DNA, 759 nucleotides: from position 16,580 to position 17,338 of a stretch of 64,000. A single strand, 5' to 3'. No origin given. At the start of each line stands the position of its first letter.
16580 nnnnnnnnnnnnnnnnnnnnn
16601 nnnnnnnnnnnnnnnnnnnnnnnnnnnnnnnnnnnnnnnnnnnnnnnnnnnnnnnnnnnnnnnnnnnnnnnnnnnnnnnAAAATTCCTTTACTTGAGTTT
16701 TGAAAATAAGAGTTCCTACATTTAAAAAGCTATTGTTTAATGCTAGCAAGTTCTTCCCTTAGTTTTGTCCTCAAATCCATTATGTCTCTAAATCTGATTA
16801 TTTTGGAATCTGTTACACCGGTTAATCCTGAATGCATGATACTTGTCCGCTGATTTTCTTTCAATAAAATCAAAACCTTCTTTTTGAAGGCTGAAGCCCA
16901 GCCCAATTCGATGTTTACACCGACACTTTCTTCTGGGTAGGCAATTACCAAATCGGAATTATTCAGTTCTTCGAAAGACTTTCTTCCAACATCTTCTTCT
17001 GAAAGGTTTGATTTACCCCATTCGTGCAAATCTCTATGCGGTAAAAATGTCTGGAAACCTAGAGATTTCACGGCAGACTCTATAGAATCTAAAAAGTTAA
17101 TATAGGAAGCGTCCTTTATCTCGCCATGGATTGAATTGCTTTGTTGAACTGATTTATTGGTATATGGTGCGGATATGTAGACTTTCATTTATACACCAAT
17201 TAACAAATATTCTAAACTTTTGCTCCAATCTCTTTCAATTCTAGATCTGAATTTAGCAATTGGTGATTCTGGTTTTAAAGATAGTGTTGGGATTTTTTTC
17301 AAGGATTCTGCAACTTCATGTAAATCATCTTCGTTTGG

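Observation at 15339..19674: Compact five-gene operon of unassigned proteins containing an NDT/SLOG-fold enzyme and a wHTH fusion, with GC-shifted composition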

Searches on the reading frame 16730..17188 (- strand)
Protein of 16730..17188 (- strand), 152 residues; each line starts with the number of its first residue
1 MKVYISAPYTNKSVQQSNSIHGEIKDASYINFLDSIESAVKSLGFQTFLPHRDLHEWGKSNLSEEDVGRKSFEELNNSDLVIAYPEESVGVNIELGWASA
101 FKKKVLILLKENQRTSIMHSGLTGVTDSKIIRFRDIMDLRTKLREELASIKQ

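Call 3: search_protein_families(library=pfam, proteins=[window:16730-17188:-], max_evalue=0.1)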
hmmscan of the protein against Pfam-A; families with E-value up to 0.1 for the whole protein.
window:16730-17188:- (152 aa): 2 families
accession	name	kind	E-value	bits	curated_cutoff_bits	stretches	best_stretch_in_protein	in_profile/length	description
PF05014.21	Nuc_deoxyrib_tr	-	1.1e-07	32.4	28.8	1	33-115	17-103/117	Nucleoside 2-deoxyribosyltransferase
PF15891.11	Nuc_deoxyri_tr2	-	0.027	15.2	30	1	24-111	10-103/105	Nucleoside 2-deoxyribosyltransferase like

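Call 4: search_protein_families(library=padloc, proteins=[window:16730-17188:-], max_evalue=0.1)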
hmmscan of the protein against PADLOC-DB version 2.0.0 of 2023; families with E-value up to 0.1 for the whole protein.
window:16730-17188:- (152 aa): 0 families

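Call 5: search_protein_families(library=ncbifam, proteins=[window:16730-17188:-], max_evalue=0.1)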
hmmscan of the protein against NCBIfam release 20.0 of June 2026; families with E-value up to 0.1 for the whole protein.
window:16730-17188:- (152 aa): 0 families

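Call 22: find_related_loci(query=A2, collection=metagenome_contigs, flank=8000)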
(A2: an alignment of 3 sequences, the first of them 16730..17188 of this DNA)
Query A2 (152 aa) in metagenome_contigs; peptide patterns used: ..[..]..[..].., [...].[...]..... (x = any residue, [..] = any of these).
490 stretches matched a pattern; 12 encode a relative of the query (tblastn E <= 1e-3); 12 distinct loci.
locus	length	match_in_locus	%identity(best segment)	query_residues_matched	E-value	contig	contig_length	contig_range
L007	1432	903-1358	78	1-152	2e-87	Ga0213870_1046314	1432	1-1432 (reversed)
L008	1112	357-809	80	1-152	1e-88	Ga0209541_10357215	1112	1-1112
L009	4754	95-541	79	1-149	5e-80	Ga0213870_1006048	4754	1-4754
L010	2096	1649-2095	77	1-149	5e-78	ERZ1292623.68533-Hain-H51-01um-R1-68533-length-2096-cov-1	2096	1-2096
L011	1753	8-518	53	2-149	5e-54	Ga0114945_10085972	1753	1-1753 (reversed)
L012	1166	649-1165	50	1-130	1e-43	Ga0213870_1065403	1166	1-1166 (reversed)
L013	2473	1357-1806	43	1-150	5e-40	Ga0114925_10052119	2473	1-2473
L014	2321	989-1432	39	1-147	3e-39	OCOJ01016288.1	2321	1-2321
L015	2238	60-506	40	1-148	3e-39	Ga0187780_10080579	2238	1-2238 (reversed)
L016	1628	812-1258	40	1-148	1e-39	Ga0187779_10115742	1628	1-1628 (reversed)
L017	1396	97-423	29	1-114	5e-9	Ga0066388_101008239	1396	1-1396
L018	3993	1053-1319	30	1-101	4e-7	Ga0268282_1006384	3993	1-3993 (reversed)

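Call 27: search_solved_structures(query=window:16730-17188:-, max_evalue=1, show_alignments=2)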
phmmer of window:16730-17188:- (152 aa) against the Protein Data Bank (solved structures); distinct sequences matched with E-value up to 1: 20.
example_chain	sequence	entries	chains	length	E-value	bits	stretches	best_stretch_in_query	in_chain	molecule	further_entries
5vto_A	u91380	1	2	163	7.7e-10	42.4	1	4-139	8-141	Blasticidin M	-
4jen_A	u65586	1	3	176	2.3e-09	40.8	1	3-128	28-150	CMP N-GLYCOSIDASE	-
4jem_A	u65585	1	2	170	4.6e-09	39.8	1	40-143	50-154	CMP/hydroxymethyl CMP hydrolase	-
4jel_A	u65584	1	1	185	5.8e-09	39.5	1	40-143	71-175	CMP/hydroxymethyl CMP hydrolase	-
4ohr_A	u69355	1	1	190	6.3e-09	39.4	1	40-143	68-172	CMP/hydroxymethyl CMP hydrolase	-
4ohb_A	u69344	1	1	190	4.5e-08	36.6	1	40-143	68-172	CMP/hydroxymethyl CMP hydrolase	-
8rps_C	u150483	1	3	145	0.0038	20.7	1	68-129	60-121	2'-deoxynucleoside 5'-phosphate N-hydrolase 1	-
8rpt_B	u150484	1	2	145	0.0038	20.7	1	68-129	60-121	2'-deoxynucleoside 5'-phosphate N-hydrolase 1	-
9da1_A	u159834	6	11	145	0.0047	20.4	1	69-129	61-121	5-hydroxymethyl-dUMP N-hydrolase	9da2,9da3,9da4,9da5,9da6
8os9_A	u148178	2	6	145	0.0047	20.4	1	69-129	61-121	2'-deoxynucleoside 5'-phosphate N-hydrolase 1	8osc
8rqd_C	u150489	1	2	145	0.0047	20.4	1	69-129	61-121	2'-deoxynucleoside 5'-phosphate N-hydrolase 1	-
8qhr_A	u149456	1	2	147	0.0049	20.3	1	69-129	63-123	2'-deoxynucleoside 5'-phosphate N-hydrolase 1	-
9i3q_A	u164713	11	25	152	0.0053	20.2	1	69-129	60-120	5-hydroxymethyl-dUMP N-hydrolase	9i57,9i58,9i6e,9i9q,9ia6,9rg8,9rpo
4p5e_A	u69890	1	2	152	0.0053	20.2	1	69-129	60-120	2'-deoxynucleoside 5'-phosphate N-hydrolase 1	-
8qhq_A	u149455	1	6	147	0.013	18.9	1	69-129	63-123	2'-deoxynucleoside 5'-phosphate N-hydrolase 1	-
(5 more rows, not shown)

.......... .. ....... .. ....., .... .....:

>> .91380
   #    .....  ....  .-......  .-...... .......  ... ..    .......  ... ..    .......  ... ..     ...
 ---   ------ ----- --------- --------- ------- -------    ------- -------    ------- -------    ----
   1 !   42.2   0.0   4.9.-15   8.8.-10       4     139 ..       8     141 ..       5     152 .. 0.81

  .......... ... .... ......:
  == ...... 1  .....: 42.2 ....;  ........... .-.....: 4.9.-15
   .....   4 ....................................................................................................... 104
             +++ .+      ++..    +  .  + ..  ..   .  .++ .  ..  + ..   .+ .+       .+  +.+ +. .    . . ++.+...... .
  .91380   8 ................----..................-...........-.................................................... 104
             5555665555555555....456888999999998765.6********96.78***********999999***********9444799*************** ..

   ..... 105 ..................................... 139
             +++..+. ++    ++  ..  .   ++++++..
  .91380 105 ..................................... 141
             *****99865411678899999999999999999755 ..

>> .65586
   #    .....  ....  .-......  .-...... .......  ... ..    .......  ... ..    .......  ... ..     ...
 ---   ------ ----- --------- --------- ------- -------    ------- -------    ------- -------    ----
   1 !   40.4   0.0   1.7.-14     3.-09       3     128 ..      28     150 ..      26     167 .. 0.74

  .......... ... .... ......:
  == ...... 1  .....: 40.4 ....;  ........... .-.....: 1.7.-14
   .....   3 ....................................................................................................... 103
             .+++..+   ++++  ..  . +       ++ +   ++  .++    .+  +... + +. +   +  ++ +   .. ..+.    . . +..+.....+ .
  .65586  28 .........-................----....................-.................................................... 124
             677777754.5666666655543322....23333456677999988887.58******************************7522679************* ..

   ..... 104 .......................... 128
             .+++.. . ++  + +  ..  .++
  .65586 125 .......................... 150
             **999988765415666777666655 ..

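Call 37: search_protein_families(library=ncbifam, proteins=[L011:534-1640:-, L012:166-645:+, L009:582-1208:+, L009:3277-3912:-, L013:1821-2471:+, L014:206-883:-, L015:516-1571:-, L008:763-1110:+, L013:1-996:+], max_evalue=0.001)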
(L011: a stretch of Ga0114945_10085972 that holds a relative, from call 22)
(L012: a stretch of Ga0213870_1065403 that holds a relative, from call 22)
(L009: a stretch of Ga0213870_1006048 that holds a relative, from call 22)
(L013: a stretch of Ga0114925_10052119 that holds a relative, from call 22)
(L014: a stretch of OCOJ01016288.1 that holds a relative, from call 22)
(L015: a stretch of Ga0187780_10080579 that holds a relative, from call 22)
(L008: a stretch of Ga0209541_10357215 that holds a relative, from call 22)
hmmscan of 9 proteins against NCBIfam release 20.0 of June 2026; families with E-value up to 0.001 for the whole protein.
L011:534-1640:- (369 aa): 50 families (the best 25 are shown)
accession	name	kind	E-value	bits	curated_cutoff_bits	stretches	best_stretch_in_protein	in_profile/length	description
TIGR01141.1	hisC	equivalog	1.1e-81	274.4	276.55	1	18-366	1-348/349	histidinol-phosphate transaminase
NF002877.0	PRK03317.1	equivalog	2.4e-68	230.6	409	1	16-366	14-365/374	histidinol-phosphate transaminase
NF003496.0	PRK05166.1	equivalog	1.9e-56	191.4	540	1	11-366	4-368/373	histidinol-phosphate transaminase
NF002878.0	PRK03321.1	subfamily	1.3e-55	188.6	374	1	17-362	5-343/352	histidinol-phosphate transaminase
NF002726.0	PRK02610.1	equivalog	1.6e-51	175.4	391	1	14-368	2-369/374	histidinol-phosphate transaminase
TIGR01140.1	L_thr_O3P_dcar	equivalog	5e-47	160.6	290.55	1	48-362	28-328/331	threonine-phosphate decarboxylase CobD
NF006014.0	PRK08153.1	equivalog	1.1e-40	139.7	510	1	42-367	38-363/370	pyridoxal phosphate-dependent aminotransferase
NF006580.0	PRK09105.1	subfamily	1.3e-35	123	444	1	41-357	50-360/375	pyridoxal phosphate-dependent aminotransferase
NF051461.1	pyoverd_PtaA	equivalog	3.1e-31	108.4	500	1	40-358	37-350/359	pyoverdine biosynthesis transaminase PtaA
NF005915.1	PRK07908.1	equivalog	1.6e-27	96.7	360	1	139-363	109-330/332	Rv2231c family histidinol phosphate aminotransferase CobC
NF041364.1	GntC_guanitoxin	equivalog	7.4e-25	87.6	415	1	56-334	14-320/356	guanitoxin biosynthesis PLP-dependent (S)-gamma-hydroxy-L-arginine cyclodehydratase GntC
NF006225.0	PRK08354.1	equivalog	2.6e-24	86.2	288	1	78-366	49-314/318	putative aminotransferase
NF053748.1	bifunc_CobBC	exception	2.9e-24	85.4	950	1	140-363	578-795/797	bifunctional hydrogenobyrinic acid a,c-diamide synthase/histidinol phosphate aminotransferase CobBC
NF004870.0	PRK06225.1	equivalog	3.5e-14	52.3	351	1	72-355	63-360/380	pyridoxal phosphate-dependent aminotransferase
TIGR03537.1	DapC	equivalog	6.6e-13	48.3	453.6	1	90-335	57-315/350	succinyldiaminopimelate transaminase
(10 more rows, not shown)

L012:166-645:+ (160 aa): 0 families

L009:582-1208:+ (209 aa): 13 families
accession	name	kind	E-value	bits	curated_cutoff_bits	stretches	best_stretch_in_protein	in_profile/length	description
NF002116.0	PRK00951.2-6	equivalog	5.1e-43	147.3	269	1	11-207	3-196/197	imidazoleglycerol-phosphate dehydratase HisB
NF002111.0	PRK00951.2-1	equivalog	4e-35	121.2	231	1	12-207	4-193/194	imidazoleglycerol-phosphate dehydratase HisB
NF003937.0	PRK05446.1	equivalog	2.8e-31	108.8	443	1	7-207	162-354/355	bifunctional histidinol-phosphatase/imidazoleglycerol-phosphate dehydratase HisB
NF002109.0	PRK00951.1-5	equivalog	4.5e-31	108.2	278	1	12-207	3-195/196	imidazoleglycerol-phosphate dehydratase HisB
NF002110.2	PRK00951.1-6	equivalog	5.6e-31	107.8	266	1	12-207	1-198/199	imidazoleglycerol-phosphate dehydratase HisB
NF002115.0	PRK00951.2-5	equivalog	6e-30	104.5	289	1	12-207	3-194/195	imidazoleglycerol-phosphate dehydratase HisB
NF002112.0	PRK00951.2-2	equivalog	4.1e-29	101.7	315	1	13-207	3-193/194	imidazoleglycerol-phosphate dehydratase HisB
NF010121.0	PRK13598.1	equivalog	1.8e-27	96.4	295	1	12-207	3-192/193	imidazoleglycerol-phosphate dehydratase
NF002113.0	PRK00951.2-3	equivalog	3.9e-27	95.4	288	1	12-207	2-189/190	imidazoleglycerol-phosphate dehydratase HisB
NF002106.0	PRK00951.1-1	equivalog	2.1e-25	89.5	283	1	12-207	4-196/197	imidazoleglycerol-phosphate dehydratase HisB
NF002108.0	PRK00951.1-3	equivalog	8.6e-25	87.6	328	1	11-208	9-203/205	imidazoleglycerol-phosphate dehydratase HisB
NF002107.0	PRK00951.1-2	equivalog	3.5e-24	85.5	267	1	13-208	3-194/194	imidazoleglycerol-phosphate dehydratase HisB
NF002114.0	PRK00951.2-4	equivalog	2.8e-23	82.6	189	1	14-207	2-189/190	imidazoleglycerol-phosphate dehydratase HisB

L009:3277-3912:- (212 aa): 4 families
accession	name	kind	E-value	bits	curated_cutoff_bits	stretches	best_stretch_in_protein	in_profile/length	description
TIGR00277.1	HDIG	domain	1.5e-11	44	27.6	1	67-158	3-83/84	HDIG domain-containing metalloprotein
NF010007.0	PRK13480.1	equivalog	1.1e-05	24.7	460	1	18-187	106-286/314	3'-5' exoribonuclease YhaM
NF045665.1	NTPtran_DVU1551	equivalog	9.6e-05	21.6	315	1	64-113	213-261/359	DVU_1551 family NTP transferase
TIGR00295.1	TIGR00295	hypoth_equivalog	0.00038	20.2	172.35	1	65-114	10-58/164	TIGR00295 family protein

L013:1821-2471:+ (217 aa): 10 families
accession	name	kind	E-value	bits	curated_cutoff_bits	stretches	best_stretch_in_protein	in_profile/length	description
NF049949.1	tRNAsynTtuAPyrococ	equivalog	4.9e-27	94.8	450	1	2-181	1-172/292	tRNA-5-methyluridine(54) 2-sulfurtransferase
NF047749.1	tRNAThiolNcsA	equivalog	2.7e-24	85.9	500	1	4-216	3-229/322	tRNA 2-thiolation protein NcsA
NF007972.0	PRK10696.1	equivalog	3.1e-22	79.2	272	1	31-180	24-167/295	tRNA 2-thiocytidine(32) synthetase TtcA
TIGR02432.1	lysidine_TilS_N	equivalog_domain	3.2e-19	69.6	93.6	1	50-216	1-159/189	tRNA lysidine(34) synthetase TilS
TIGR00268.2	TIGR00268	equivalog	1.3e-07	31.2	150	1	45-171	10-126/259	ATP-dependent sacrificial sulfur transferase LarE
NF007942.0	PRK10660.1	equivalog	2.5e-07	29.9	606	1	45-216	14-171/439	tRNA lysidine(34) synthetase TilS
NF001138.1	PRK00143.1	equivalog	1.5e-06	27.5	284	1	50-179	1-136/345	tRNA 2-thiouridine(34) synthase MnmA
TIGR00420.1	trmU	equivalog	7.6e-06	25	236.95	1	50-165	2-126/351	tRNA 2-thiouridine(34) synthase MnmA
NF011259.0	PRK14665.1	equivalog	2.5e-05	23.4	364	1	46-169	3-126/360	tRNA 2-thiouridine(34) synthase MnmA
NF006351.0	PRK08576.1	equivalog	0.00039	19.1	290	1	46-125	230-307/436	hypothetical protein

L014:206-883:- (226 aa): 28 families (the best 25 are shown)
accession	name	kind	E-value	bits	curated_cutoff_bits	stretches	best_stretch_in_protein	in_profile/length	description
NF005123.0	PRK06557.1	subfamily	6.4e-28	97.9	251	1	14-218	10-213/223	L-ribulose-5-phosphate 4-epimerase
NF006413.0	PRK08660.1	equivalog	6.2e-27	94.6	203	1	17-203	3-180/184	aldolase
NF043034.1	OxoTetrPhDc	equivalog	3.2e-24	85.9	250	1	13-213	2-200/205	3-oxo-tetronate 4-phosphate decarboxylase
NF005302.0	PRK06833.1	equivalog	3.9e-21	75.5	264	1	41-217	27-203/214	L-fuculose-phosphate aldolase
NF040649.1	FucA_Meth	equivalog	4.1e-21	75.7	250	1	40-199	22-175/179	L-fuculose phosphate aldolase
NF005984.0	PRK08087.1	subfamily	4.8e-20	72.2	264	1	15-214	5-198/215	L-fuculose-phosphate aldolase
NF006047.0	PRK08193.1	subfamily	2.9e-19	69.6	257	1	16-128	5-113/231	L-ribulose-5-phosphate 4-epimerase AraD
NF053831.1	RU1PAldHalo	equivalog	1.2e-18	67.4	300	1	42-215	25-197/208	ribulose-1-phosphate aldolase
TIGR01086.1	fucA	equivalog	4.5e-18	65.8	400.25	1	40-213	25-196/214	L-fuculose-phosphate aldolase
TIGR00760.1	araD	equivalog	2.1e-17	63.1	389.1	1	38-128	23-113/228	L-ribulose-5-phosphate 4-epimerase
NF006208.0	PRK08333.1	equivalog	3e-17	62.9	267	1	16-199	5-182/189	aldolase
NF009002.0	PRK12347.1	subfamily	3.3e-16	59.2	386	1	26-129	15-115/231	L-ribulose-5-phosphate 4-epimerase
NF004855.0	PRK06208.1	subfamily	5e-16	58.7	255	1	40-210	63-237/274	class II aldolase/adducin family protein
TIGR03328.1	salvage_mtnB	equivalog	5.7e-16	58.6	137.05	1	40-123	17-100/194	methylthioribulose 1-phosphate dehydratase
NF009625.0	PRK13145.1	equivalog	1e-15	57.9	369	1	15-126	7-114/235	L-ribulose-5-phosphate 4-epimerase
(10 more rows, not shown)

L015:516-1571:- (352 aa): 24 families
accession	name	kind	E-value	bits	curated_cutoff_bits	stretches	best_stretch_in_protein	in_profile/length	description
TIGR00692.1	tdh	equivalog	7.1e-53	179.8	458.35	1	17-347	10-338/340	L-threonine 3-dehydrogenase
NF003808.0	PRK05396.1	equivalog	4.9e-52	176.9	380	1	14-346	9-337/341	L-threonine 3-dehydrogenase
NF041097.1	keto_inos_dh_IolM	equivalog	7.2e-48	163.2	450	1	9-347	32-387/389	scyllo-inosose 3-dehydrogenase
NF007489.0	PRK10083.1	equivalog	6.9e-47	160.1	376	1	7-340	1-326/339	Zn-dependent oxidoreductase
NF010344.0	PRK13771.1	subfamily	4.7e-44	150.7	349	1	7-342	1-325/334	putative alcohol dehydrogenase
NF007642.0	PRK10309.1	equivalog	2.7e-39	135.4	550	1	7-339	1-335/347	galactitol-1-phosphate 5-dehydrogenase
NF041172.1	AcrlCoa_red_Thmprot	equivalog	8.6e-38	130.1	500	1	7-342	1-326/334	acryloyl-CoA reductase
TIGR03366.1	HpnZ_proposed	hypoth_equivalog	3.1e-35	121.9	328.1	1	27-295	2-279/315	putative phosphonate catabolism associated alcohol dehydrogenase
NF007375.0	PRK09880.1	equivalog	2.3e-30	105.5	469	1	9-337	7-330/344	L-idonate 5-dehydrogenase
TIGR03451.1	mycoS_dep_FDH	equivalog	2.4e-30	105.6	512.9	1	17-347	13-356/358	S-(hydroxymethyl)mycothiol dehydrogenase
NF006940.0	PRK09422.1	equivalog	2.3e-29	102.4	344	1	7-319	1-307/338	alcohol dehydrogenase AdhP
TIGR03989.1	Rxyl_3153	subfamily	7.1e-29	101.2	440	1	7-347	2-368/370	NDMA-dependent alcohol dehydrogenase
TIGR03201.1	dearomat_had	equivalog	1.1e-24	87.2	338.65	1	18-346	11-345/349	6-hydroxycyclohex-1-ene-1-carbonyl-CoA dehydrogenase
TIGR02824.1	quinone_pig3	subfamily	7.3e-23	81.1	296.8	2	126-294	92-262/325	putative NAD(P)H quinone oxidoreductase, PIG3 family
TIGR02818.1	adh_III_F_hyde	equivalog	2e-22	79.8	543.95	2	8-112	3-109/368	S-(hydroxymethyl)glutathione dehydrogenase/class III alcohol dehydrogenase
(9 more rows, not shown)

L008:763-1110:+ (116 aa): 4 families
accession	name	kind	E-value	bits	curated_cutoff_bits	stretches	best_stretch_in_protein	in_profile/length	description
NF002106.0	PRK00951.1-1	equivalog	2.8e-06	27.1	283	1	37-88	15-64/197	imidazoleglycerol-phosphate dehydratase HisB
NF002108.0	PRK00951.1-3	equivalog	0.00015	21.5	328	1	30-87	12-69/205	imidazoleglycerol-phosphate dehydratase HisB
NF002115.0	PRK00951.2-5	equivalog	0.00045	20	289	1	40-103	15-80/195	imidazoleglycerol-phosphate dehydratase HisB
NF002116.0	PRK00951.2-6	equivalog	0.00097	19.1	269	0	41-87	17-63/197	imidazoleglycerol-phosphate dehydratase HisB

L013:1-996:+ (332 aa): 0 families

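Call 40: search_protein_families(library=phrogs, proteins=[L007:2-427:+, L007:450-899:+, window:16730-17188:-], max_evalue=0.1)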
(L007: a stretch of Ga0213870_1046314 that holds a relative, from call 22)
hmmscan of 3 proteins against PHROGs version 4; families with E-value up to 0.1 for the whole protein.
L007:2-427:+ (142 aa): 1 family
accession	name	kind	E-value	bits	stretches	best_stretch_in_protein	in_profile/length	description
phrog_20173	-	unknown function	0.051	12.9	1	56-107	99-149/598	-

L007:450-899:+ (150 aa): 0 families

window:16730-17188:- (152 aa): 5 families
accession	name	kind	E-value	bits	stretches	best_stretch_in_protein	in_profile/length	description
phrog_1817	-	DNA, RNA and nucleotide metabolism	2.9e-06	28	1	30-115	21-113/192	nucleoside 2-deoxyribosyltransferase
phrog_355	-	DNA, RNA and nucleotide metabolism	0.00043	20.8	1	1-133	75-196/249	nucleoside 2-deoxyribosyltransferase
phrog_12607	-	DNA, RNA and nucleotide metabolism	0.0036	18.5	1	71-121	75-125/145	nucleoside deoxyribosyltransferase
phrog_7995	-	DNA, RNA and nucleotide metabolism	0.011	16.1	1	73-114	92-139/336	nucleoside deoxyribosyltransferase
phrog_21004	-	unknown function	0.042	15.5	0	14-56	26-67/101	-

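Call 41: search_protein_families(library=pfam, proteins=[L007:2-427:+, L007:450-899:+, L010:106-987:+, L010:953-1645:+, L012:166-645:+, L013:1-996:+], max_evalue=0.1)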
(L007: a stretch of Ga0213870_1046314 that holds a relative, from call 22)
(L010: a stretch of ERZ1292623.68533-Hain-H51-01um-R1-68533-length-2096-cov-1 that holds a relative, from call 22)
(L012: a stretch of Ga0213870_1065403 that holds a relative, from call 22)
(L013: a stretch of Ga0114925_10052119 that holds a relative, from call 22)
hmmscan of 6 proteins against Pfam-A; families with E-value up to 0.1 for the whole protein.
L007:2-427:+ (142 aa): 0 families

L007:450-899:+ (150 aa): 0 families

L010:106-987:+ (294 aa): 0 families

L010:953-1645:+ (231 aa): 0 families

L012:166-645:+ (160 aa): 1 family
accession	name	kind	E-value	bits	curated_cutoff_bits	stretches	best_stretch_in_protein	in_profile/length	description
PF00156.33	Pribosyltran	-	0.00075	19.3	26.3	1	40-125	28-114/158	Phosphoribosyl transferase domain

L013:1-996:+ (332 aa): 0 families

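Call 43: find_related_loci(query=A2, collection=viral_contigs, flank=8000)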
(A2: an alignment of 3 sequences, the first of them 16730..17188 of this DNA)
Query A2 (152 aa) in viral_contigs; peptide patterns used: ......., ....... (x = any residue, [..] = any of these).
132 stretches matched a pattern, but none encodes a relative of the query by tblastn (E <= 1e-3).

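Call 82: search_solved_structures(query=A9, max_evalue=10)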
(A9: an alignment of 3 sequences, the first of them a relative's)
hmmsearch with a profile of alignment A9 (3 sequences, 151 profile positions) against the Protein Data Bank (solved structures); distinct sequences matched with E-value up to 10: 3.
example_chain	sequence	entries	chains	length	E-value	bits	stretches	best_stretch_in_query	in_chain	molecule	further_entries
8a5f_A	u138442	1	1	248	0.73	13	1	94-139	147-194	Endonuclease III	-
4unf_A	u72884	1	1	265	0.93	12.7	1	94-139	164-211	ENDONUCLEASE III-1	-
8a5c_A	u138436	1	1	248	1.7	11.8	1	94-139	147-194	Endonuclease III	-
